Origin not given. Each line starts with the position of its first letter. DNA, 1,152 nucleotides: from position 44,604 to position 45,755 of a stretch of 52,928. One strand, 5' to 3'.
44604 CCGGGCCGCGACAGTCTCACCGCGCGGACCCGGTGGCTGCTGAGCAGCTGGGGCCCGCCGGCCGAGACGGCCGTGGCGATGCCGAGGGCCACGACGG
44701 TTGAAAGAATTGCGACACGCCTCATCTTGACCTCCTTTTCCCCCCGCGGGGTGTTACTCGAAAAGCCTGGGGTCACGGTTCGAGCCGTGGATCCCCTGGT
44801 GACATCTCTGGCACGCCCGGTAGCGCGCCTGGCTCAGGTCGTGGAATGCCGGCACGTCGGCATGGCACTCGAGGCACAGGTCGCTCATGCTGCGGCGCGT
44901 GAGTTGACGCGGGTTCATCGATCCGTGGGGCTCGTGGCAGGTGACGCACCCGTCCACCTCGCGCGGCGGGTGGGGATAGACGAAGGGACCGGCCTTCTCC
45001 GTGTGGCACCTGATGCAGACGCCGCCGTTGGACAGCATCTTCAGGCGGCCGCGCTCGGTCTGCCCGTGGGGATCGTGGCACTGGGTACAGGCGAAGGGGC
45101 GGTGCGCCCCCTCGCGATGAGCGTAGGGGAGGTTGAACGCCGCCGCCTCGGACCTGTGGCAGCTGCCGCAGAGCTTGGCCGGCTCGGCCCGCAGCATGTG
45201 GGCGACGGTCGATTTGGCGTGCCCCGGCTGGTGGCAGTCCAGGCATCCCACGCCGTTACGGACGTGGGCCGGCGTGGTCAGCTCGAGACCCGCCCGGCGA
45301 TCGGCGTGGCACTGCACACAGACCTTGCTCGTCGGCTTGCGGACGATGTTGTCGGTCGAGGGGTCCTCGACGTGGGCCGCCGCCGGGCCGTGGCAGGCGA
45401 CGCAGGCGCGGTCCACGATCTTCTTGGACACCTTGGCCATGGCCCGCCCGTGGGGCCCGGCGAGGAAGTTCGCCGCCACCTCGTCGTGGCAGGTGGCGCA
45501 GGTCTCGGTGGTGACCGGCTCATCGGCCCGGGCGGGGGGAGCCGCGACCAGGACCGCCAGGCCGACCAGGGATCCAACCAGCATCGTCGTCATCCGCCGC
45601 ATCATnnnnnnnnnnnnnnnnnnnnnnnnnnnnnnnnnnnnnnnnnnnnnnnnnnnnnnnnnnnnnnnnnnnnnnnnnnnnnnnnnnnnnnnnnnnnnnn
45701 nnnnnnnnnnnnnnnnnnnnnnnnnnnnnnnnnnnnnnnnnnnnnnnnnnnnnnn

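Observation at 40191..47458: Porin / decaheme / octaheme / cytochrome-bd-like cluster: candidate trans-envelope electron conduit with an unusual inner-membrane module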

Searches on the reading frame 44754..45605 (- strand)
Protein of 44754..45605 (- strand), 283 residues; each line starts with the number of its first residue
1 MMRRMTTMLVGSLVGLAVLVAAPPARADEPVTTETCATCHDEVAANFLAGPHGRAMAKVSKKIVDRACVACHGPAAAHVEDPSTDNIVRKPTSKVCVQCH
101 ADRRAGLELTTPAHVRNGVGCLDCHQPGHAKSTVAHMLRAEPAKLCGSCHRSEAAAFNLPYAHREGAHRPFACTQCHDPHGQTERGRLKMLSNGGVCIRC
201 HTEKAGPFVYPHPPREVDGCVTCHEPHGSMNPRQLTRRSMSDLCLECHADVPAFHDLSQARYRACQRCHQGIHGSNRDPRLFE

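Call 4: search_protein_families(library=pfam, proteins=[window:44754-45605:-], max_evalue=0.01)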
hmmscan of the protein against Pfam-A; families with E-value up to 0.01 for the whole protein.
window:44754-45605:- (283 aa): 7 families
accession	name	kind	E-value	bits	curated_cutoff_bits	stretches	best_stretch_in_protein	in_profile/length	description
PF09699.15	Paired_CXXCH_1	-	4.4e-34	116.3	20.6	5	212-250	1-38/41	Doubled CXXCH motif (Paired_CXXCH_1)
PF14522.11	Cytochrome_C7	-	1.9e-19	69.7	24.8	4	113-178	7-67/67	Cytochrome c7 and related cytochrome c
PF14537.11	Cytochrom_c3_2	-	5e-13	49.8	25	1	113-202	1-79/79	Cytochrome c3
PF13435.11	Cytochrome_C554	-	0.00032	22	20.8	1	35-125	1-83/84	Cytochrome c554 and c-prime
PF05495.17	zf-CHY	-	0.0016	19.2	31.3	0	168-204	16-52/68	CHY zinc finger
PF03264.19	Cytochrom_NNT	-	0.0048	17.1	24.1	0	33-76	125-168/174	NapC/NirT cytochrome c family, N-terminal region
PF22678.1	Cytochrom_c_NrfB-like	-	0.0094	16.9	27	0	68-149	1-89/89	Cytochrome c-type protein NrfB-like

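Call 5: search_protein_families(library=ncbifam, proteins=[window:44754-45605:-], max_evalue=0.01)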
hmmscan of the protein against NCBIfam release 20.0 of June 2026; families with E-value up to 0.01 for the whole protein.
window:44754-45605:- (283 aa): 12 families
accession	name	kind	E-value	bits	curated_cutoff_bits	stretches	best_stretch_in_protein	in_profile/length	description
TIGR03508.1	decahem_SO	subfamily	2.9e-53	181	192.2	1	33-278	2-257/258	DmsE family decaheme c-type cytochrome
NF041028.1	decahem_GSU2203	exception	1.1e-44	153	325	1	26-249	29-253/317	GSU2203 family decaheme c-type cytochrome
TIGR01905.1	paired_CXXCH_1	subfamily_domain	6.9e-31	105.9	25.2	4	212-251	1-39/41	doubled CXXCH domain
TIGR03153.1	cytochr_NrfH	equivalog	4.2e-10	39.8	134.2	1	57-102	94-135/138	cytochrome c nitrite reductase small subunit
NF041198.1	UshA_like_PCGU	equivalog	7e-09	34.8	275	1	67-103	474-511/519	UshA-like (seleno)protein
TIGR03146.1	cyt_nit_nrfB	equivalog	7.2e-08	32.8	166.6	0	193-251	83-144/145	cytochrome c nitrite reductase pentaheme subunit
NF008659.0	PRK11659.1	equivalog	1.6e-07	31.2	184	1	34-153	47-170/188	cytochrome c nitrite reductase pentaheme subunit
TIGR04257.1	nanowire_3heme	domain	4.3e-07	30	40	1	113-158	19-65/75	c(7)-type cytochrome triheme domain-containing protein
NF040968.1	FeS_ExtO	equivalog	3.3e-06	26.2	200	1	164-272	32-140/416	selenite/tellurite reduction operon b-type cytochrome iron-sulfur cluster-binding subunit ExtO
NF040967.1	cytc_ExtN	equivalog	3.5e-06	26.1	200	1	164-272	32-140/415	selenite/tellurite reduction operon c-type cytochrome ExtN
NF043010.1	Cyt554_Nsmonas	equivalog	4.6e-06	26.2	400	1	14-130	12-120/238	cytochrome c-550 CycA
NF045713.1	CxxCH_16_HmcA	equivalog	4.8e-06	25.5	400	1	33-129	174-256/541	sulfate respiration complex hexadecaheme cytochrome HmcA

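Call 28: search_solved_structures(query=window:44754-45605:-, max_evalue=0.01)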
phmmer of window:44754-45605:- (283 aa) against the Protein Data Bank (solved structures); distinct sequences matched with E-value up to 0.01: 8.
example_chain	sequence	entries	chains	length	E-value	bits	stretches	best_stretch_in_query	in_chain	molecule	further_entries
6r2q_A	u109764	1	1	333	2.5e-25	92.5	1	30-277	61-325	Cystathionine beta-synthase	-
6qvm_A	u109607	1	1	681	1.6e-07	34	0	217-272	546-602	Multiheme cytochrome cf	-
6i5b_A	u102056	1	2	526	6.5e-07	32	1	34-101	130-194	Uncharacterized protein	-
5ze8_A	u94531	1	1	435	9.5e-06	28.2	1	12-126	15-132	cytochrome c552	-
3ubr_A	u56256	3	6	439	0.00036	23.1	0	33-82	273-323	Cytochrome c-552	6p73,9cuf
1bvb_A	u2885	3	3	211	0.0017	20.8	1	34-129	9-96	CYTOCHROME C-554 | CYTOCHROME C554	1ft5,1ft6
2ozy_A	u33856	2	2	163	0.0019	20.7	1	141-251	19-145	Cytochrome c-type protein nrfB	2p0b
28pb_A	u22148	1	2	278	0.0084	18.5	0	146-251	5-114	Cytochrome c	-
